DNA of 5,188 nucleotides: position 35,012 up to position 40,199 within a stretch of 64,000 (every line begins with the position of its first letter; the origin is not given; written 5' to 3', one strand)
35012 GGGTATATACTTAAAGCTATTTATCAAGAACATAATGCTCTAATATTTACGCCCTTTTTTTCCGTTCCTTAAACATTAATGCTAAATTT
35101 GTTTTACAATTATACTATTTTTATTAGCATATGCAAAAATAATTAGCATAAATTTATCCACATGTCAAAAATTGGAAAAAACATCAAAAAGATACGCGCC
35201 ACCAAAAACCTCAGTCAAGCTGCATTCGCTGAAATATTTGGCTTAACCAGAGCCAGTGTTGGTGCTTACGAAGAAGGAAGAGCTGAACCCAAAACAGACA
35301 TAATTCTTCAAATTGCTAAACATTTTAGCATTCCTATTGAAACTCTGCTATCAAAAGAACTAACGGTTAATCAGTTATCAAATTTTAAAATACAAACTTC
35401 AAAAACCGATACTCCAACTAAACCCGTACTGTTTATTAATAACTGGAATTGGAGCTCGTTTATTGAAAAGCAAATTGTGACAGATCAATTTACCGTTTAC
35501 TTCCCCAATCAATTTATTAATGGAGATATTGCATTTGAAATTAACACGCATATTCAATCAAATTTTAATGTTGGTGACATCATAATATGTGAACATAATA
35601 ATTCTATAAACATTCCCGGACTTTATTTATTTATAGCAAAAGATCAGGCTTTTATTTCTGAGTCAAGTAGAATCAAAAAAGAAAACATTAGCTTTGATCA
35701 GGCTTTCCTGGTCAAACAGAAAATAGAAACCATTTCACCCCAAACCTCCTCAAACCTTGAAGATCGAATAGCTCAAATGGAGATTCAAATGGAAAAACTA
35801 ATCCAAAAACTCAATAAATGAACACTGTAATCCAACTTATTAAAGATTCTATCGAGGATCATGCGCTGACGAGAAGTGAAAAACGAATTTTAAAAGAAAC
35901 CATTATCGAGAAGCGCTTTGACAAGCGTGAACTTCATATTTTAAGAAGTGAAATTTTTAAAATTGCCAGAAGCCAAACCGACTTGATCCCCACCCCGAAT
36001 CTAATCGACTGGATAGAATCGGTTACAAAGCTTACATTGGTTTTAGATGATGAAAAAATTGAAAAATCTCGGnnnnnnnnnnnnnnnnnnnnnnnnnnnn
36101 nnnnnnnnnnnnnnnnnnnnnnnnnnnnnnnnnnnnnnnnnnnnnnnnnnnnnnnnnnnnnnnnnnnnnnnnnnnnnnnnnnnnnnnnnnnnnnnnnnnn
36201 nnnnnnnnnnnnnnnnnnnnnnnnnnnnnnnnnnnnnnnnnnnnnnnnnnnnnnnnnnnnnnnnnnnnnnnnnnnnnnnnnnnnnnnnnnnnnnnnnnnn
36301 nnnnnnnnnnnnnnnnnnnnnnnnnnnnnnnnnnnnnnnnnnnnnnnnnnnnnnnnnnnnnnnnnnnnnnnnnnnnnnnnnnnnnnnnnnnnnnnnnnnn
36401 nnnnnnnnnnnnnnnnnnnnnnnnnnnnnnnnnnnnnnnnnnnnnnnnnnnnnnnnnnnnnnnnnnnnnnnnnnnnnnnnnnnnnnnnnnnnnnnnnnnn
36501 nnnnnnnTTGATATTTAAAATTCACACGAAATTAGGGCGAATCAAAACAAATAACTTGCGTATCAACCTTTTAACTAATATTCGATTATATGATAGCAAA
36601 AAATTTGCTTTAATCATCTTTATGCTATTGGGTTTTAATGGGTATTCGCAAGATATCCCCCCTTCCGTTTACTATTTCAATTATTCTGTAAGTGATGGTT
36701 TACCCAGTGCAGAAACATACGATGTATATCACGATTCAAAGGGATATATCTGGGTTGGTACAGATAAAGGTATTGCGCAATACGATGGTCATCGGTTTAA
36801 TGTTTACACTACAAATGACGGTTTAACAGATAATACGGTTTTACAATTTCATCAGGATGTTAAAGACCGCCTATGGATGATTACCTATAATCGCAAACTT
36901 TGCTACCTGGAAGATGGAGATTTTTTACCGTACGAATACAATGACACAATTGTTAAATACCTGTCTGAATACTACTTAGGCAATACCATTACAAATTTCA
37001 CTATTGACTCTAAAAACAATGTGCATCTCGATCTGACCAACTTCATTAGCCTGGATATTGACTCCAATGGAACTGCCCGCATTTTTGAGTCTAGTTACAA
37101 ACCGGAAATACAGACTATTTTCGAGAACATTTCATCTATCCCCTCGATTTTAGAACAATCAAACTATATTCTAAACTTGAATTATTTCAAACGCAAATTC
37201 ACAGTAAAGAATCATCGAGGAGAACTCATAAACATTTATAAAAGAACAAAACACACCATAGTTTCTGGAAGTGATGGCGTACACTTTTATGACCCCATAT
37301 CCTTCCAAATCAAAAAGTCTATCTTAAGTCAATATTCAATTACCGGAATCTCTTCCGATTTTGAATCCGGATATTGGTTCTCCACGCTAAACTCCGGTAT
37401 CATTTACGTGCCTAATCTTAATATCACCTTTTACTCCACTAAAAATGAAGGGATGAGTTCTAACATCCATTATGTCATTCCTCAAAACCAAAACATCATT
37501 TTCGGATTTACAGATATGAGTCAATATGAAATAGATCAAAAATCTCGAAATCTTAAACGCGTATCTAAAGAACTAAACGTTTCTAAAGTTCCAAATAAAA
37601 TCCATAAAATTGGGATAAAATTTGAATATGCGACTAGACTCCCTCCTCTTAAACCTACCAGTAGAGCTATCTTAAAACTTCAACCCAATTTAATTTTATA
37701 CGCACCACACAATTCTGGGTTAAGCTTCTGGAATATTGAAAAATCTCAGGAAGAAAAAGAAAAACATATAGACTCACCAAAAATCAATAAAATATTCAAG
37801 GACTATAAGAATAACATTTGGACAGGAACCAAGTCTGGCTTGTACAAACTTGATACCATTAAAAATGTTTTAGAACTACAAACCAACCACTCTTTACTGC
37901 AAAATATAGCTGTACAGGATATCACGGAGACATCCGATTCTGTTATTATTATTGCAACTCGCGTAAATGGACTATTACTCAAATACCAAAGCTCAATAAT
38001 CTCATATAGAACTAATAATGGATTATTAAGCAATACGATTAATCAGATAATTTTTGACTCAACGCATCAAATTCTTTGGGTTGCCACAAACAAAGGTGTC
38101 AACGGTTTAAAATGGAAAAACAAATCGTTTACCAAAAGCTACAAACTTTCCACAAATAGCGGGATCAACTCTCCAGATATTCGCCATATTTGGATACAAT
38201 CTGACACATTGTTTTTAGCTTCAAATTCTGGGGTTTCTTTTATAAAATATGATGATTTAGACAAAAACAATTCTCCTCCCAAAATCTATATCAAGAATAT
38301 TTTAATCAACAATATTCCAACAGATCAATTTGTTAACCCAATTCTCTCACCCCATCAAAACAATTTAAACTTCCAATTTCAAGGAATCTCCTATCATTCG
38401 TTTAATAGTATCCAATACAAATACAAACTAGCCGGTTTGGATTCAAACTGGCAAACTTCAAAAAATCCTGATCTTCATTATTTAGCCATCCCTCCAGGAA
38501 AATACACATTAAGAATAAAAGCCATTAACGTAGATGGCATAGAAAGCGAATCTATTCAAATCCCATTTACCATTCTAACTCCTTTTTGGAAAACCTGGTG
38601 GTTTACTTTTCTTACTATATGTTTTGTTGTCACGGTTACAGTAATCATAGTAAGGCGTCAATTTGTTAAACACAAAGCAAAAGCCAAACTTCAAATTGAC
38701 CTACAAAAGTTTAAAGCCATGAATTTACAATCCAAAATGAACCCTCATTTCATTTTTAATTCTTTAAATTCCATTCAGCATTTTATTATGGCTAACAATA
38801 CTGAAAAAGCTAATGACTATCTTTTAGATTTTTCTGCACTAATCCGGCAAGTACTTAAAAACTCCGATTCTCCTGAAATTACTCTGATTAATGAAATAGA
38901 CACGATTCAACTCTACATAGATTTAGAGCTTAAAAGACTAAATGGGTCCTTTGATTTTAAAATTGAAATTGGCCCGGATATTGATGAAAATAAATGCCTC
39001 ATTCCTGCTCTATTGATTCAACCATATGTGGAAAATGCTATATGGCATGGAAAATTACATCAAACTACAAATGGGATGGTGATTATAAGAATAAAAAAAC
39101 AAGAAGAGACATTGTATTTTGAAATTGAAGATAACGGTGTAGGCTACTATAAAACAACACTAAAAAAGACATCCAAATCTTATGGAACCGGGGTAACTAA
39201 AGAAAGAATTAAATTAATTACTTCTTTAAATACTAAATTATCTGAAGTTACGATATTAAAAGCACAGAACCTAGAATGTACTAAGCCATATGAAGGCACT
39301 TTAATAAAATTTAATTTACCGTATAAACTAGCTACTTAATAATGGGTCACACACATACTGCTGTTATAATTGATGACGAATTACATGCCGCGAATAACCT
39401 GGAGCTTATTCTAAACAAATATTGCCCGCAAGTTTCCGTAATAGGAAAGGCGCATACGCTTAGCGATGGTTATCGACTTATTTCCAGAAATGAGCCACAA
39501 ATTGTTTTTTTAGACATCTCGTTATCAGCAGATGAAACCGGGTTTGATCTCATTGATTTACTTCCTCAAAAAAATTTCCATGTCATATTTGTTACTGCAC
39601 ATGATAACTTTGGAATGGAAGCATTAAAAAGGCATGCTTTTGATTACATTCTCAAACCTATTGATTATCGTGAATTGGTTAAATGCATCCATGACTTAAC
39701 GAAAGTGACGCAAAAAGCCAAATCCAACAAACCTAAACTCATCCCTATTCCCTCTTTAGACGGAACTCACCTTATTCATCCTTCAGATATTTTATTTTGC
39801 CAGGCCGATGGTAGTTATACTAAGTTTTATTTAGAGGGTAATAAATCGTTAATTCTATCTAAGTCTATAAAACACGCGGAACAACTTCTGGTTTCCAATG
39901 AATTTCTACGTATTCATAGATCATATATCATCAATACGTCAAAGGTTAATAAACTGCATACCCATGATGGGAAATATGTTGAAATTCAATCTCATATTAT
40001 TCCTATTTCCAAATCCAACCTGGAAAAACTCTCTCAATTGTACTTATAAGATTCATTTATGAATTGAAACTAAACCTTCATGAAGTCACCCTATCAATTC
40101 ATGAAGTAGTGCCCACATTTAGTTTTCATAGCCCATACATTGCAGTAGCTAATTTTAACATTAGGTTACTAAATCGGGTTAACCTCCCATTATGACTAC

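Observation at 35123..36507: XRE-HTH regulator translationally coupled to a PLD-family (HKD) nuclease, with operator-like repeats upstream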

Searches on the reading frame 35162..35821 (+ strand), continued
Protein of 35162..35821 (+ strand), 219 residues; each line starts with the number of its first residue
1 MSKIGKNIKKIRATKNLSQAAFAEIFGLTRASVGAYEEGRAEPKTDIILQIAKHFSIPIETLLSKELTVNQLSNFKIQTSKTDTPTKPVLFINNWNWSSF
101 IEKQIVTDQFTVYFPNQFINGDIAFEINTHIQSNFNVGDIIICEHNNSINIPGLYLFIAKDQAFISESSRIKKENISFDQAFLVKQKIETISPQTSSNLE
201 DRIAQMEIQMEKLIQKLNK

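Call 52: search_protein_families(library=pfam, alignment_id=A2, max_evalue=0.01)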
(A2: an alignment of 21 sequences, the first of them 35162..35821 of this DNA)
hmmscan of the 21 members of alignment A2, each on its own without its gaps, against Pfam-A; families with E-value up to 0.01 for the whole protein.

A. member 1, window:35162-35821:+ (219 aa): 6 families
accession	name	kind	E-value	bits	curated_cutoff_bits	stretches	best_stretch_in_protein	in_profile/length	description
PF01381.28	HTH_3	-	5.2e-11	42.8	23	1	8-61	1-54/55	Helix-turn-helix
PF12844.13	HTH_19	-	3e-09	37.1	30.2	1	5-66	1-62/64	Helix-turn-helix domain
PF13443.12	HTH_26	-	9.3e-06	26.3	22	1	7-64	1-59/63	Cro/C1-type HTH DNA-binding domain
PF13560.12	HTH_31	-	4.9e-05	24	27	1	9-55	7-54/64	Helix-turn-helix domain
PF15731.11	MqsA_antitoxin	-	0.001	19.6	30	1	5-48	71-114/131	Antitoxin component of bacterial toxin-antitoxin system, MqsA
PF22495.2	HTH_92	-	0.0091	15.7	27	0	10-44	2-36/45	RsaL-like HTH domain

B. families by the number of members that match (of 21 scanned): 9 families
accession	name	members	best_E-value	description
PF01381.28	HTH_3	21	6.9e-14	Helix-turn-helix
PF12844.13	HTH_19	21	1.1e-13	Helix-turn-helix domain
PF13560.12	HTH_31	20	3.3e-07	Helix-turn-helix domain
PF13443.12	HTH_26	17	2.1e-06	Cro/C1-type HTH DNA-binding domain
PF00717.28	Peptidase_S24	11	4.4e-10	Peptidase S24-like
PF22495.2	HTH_92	4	0.0018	RsaL-like HTH domain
PF15731.11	MqsA_antitoxin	3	0.00067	Antitoxin component of bacterial toxin-antitoxin system, MqsA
PF13744.12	HTH_37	3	0.002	Helix-turn-helix domain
PF01476.26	LysM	1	0.0072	LysM domain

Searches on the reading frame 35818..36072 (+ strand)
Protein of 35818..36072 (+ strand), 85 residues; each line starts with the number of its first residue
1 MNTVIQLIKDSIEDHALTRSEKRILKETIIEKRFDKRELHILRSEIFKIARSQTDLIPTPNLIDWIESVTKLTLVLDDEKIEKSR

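Call 45: search_solved_structures(query=A3, max_evalue=10, show_alignments=2)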
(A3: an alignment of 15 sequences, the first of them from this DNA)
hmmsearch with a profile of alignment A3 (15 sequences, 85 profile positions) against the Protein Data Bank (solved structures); distinct sequences matched with E-value up to 10: 2.
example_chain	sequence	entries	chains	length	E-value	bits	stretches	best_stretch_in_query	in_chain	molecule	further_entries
6tbm_P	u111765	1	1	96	0.25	14.3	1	22-49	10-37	Transcription and mRNA export factor SUS1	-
5t2a_0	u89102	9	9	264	0.91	12.5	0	20-52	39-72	eS1 | 40S ribosomal protein S3a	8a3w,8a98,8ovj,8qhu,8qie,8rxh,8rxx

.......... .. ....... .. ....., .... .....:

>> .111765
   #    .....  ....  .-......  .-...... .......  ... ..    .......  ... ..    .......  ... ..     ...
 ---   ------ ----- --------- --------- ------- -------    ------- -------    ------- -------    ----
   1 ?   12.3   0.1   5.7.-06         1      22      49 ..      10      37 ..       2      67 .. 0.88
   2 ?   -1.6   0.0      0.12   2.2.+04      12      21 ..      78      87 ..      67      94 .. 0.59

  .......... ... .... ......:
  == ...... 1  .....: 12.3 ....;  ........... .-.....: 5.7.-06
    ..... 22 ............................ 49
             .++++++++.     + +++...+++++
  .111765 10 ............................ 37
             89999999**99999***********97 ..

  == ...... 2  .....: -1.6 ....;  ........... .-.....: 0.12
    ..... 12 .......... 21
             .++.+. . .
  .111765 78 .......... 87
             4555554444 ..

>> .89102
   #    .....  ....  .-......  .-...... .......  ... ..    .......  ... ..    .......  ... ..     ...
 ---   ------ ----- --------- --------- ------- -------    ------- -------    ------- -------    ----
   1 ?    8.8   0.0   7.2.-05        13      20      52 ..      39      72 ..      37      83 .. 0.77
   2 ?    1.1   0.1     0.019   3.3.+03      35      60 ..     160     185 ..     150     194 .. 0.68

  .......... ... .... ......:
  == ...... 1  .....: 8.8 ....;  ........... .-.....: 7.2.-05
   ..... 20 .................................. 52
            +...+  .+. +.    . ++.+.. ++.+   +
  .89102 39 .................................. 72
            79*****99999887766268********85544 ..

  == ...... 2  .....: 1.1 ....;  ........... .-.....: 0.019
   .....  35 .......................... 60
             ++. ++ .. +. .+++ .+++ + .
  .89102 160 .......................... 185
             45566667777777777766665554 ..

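Call 46: search_protein_families(library=pfam, alignment_id=A3, max_evalue=1)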
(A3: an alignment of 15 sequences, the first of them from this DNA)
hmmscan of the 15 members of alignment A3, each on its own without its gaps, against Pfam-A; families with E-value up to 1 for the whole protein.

A. member 1, seq(85 aa): 1 family
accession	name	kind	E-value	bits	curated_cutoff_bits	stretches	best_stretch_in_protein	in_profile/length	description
PF05121.17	GvpK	-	0.053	14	25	1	3-33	19-49/85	Gas vesicle protein K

B. families by the number of members that match (of 15 scanned): 15 families
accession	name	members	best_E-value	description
PF20286.3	divDNApol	1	0.014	Divergent Family B DNA polymerase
PF21433.2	M3K_C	1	0.02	Mevalonate-3-kinase, C-terminal domain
PF18938.6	aRib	1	0.021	Atypical Rib domain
PF01166.23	TSC22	1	0.029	TSC-22/dip/bun family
PF17727.6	CtsR_C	1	0.035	CtsR C-terminal dimerization domain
PF04029.19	2-ph_phosp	1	0.039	2-phosphosulpholactate phosphatase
PF05626.16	DUF790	1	0.049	Protein of unknown function (DUF790)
PF02260.25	FATC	1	0.05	FATC domain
PF05121.17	GvpK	1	0.053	Gas vesicle protein K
PF16188.10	Peptidase_M24_C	1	0.07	C-terminal region of peptidase_M24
PF24134.1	DUF7401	1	0.084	Domain of unknown function (DUF7401)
PF13446.11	RPT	1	0.1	A repeated domain in UCH-protein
PF11311.13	DUF3114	1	0.12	Protein of unknown function (DUF3114)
PF21354.3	STAT_linker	1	0.15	Signal transducer and activator of transcription, linker domain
PF08035.16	Op_neuropeptide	1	0.39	Opioids neuropeptide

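Call 71: search_protein_representatives(protein=window:35818-36072:+)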
Query: 85 residues. Proteins with E-value up to 0.001 (for the whole library): 31; up to 1e-10: 3; up to 1e-30: 1. The best 31 are listed.
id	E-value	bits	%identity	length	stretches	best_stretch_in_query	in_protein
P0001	4.7e-44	163.3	100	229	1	1-85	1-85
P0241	4.3e-15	71.4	57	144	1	2-75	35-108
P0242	1.2e-13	66.8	34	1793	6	45-78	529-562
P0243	8.4e-09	51.4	43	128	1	2-79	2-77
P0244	1.8e-08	50.4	40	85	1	6-75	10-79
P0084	2.2e-07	47.0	40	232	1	3-77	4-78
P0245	2.3e-07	46.9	30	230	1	7-83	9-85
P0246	2.4e-07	46.8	40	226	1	4-74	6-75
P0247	2.6e-07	46.7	41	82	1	3-75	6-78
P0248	4.7e-07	45.9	31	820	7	41-75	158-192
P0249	9.5e-07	44.9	42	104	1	3-82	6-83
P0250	1.5e-06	44.3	33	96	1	4-84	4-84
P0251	3.0e-06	43.4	40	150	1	5-73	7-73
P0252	8.2e-06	42.0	32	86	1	1-77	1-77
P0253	1.2e-05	41.4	33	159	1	8-73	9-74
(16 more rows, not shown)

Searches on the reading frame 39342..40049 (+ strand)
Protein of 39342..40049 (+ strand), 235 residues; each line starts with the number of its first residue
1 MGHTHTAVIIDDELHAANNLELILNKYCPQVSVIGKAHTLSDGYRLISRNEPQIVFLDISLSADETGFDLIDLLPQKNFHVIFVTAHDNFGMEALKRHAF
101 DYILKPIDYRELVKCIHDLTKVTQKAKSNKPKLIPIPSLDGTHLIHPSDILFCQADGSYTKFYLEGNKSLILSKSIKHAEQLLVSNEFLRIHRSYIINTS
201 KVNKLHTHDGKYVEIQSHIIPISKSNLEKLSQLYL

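Call 3: search_protein_families(library=pfam, proteins=[window:39342-40049:+], max_evalue=0.01)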
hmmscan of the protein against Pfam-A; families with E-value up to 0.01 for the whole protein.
window:39342-40049:+ (235 aa): 2 families
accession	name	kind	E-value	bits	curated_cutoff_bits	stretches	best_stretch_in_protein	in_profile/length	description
PF04397.21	LytTR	-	2.3e-16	60.3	22.6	1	141-233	2-96/98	LytTr DNA-binding domain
PF00072.30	Response_reg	-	1.1e-15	58.1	30.2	1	8-116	2-110/111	Response regulator receiver domain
